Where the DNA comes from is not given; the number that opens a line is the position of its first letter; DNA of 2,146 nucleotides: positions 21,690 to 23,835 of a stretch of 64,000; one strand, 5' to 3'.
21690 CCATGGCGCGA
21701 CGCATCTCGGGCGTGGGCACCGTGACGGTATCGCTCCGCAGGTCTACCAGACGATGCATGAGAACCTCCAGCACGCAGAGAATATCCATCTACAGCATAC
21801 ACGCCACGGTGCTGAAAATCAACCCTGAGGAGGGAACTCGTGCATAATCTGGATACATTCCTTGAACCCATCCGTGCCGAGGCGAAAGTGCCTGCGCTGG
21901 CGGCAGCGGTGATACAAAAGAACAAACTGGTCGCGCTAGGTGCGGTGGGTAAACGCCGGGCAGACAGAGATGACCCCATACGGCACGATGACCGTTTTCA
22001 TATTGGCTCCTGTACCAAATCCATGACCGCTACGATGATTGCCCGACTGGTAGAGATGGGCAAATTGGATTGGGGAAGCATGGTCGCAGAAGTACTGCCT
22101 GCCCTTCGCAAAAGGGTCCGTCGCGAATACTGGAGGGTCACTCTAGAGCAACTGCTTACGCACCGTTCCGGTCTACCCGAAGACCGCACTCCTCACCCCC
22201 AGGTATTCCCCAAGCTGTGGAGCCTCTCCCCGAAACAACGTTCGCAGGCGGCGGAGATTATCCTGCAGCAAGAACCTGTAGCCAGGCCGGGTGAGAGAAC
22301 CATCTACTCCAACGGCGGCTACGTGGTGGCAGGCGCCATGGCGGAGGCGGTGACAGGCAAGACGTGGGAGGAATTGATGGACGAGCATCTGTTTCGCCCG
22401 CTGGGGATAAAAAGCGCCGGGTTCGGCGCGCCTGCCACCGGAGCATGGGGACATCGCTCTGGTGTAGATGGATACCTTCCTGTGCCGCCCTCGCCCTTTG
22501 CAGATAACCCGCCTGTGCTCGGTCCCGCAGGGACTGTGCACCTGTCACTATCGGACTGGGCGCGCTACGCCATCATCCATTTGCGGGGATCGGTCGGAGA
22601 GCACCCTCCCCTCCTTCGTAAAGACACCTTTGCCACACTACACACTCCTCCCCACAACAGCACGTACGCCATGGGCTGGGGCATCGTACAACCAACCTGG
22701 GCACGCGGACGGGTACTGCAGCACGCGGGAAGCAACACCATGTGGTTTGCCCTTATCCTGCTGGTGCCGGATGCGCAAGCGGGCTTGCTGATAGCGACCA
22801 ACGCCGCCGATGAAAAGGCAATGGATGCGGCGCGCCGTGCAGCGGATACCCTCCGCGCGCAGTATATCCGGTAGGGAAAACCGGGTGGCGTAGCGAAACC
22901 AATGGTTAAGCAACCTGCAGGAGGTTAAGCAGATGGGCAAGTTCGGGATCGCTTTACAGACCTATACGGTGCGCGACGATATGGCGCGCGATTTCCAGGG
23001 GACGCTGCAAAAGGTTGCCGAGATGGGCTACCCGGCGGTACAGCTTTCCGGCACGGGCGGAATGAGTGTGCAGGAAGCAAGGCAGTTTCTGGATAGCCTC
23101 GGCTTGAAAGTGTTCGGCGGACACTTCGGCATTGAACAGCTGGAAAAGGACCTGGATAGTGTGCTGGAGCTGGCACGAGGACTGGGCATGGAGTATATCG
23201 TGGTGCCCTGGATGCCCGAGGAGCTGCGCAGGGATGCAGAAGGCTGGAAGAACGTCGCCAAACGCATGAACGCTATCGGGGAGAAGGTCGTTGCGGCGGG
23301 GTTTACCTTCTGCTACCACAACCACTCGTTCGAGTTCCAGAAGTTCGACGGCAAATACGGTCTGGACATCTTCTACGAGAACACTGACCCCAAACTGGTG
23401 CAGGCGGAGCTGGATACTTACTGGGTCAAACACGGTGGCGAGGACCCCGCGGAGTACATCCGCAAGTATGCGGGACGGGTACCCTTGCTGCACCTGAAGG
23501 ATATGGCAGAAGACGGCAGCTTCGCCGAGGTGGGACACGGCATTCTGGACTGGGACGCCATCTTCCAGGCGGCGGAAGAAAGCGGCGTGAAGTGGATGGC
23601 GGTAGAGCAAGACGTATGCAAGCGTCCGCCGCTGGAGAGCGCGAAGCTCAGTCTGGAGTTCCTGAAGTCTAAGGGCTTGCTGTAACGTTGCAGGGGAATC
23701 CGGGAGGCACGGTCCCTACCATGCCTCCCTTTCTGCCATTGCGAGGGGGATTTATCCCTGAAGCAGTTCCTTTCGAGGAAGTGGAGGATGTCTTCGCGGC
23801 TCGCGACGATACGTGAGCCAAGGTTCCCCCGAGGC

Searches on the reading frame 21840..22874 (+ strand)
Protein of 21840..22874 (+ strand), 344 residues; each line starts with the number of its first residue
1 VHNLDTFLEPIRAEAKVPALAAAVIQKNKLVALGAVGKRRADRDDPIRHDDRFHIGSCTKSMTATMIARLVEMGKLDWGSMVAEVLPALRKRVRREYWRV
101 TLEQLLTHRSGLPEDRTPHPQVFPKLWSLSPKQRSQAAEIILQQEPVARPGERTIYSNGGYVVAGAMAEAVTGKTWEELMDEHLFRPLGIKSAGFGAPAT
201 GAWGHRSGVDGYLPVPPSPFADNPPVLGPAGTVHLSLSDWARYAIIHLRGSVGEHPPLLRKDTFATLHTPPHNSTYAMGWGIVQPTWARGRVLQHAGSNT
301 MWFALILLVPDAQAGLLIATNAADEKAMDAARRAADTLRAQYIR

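Call 79: search_protein_families(library=pfam, proteins=[window:21840-22874:+], max_evalue=0.001)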
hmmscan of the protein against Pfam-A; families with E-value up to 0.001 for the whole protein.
window:21840-22874:+ (344 aa): 1 family
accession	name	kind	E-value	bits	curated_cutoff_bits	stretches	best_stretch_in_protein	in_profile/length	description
PF00144.29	Beta-lactamase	-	2.8e-57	194.8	27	1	5-336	2-324/329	Beta-lactamase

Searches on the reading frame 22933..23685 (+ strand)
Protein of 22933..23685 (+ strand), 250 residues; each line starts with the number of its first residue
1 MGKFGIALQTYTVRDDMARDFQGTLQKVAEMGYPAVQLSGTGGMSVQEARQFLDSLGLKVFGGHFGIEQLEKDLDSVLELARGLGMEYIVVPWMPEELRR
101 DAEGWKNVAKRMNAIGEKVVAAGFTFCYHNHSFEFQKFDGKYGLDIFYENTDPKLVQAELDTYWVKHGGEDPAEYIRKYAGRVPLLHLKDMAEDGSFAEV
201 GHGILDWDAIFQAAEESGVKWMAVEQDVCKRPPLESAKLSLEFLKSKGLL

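Call 79: search_protein_families(library=pfam, proteins=[window:22933-23685:+], max_evalue=0.001)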
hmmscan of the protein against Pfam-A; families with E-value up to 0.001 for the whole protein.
window:22933-23685:+ (250 aa): 1 family
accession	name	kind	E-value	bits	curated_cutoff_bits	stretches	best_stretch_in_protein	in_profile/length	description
PF01261.30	AP_endonuc_2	-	1.1e-18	68.3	31.1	1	25-246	1-248/249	Xylose isomerase-like TIM barrel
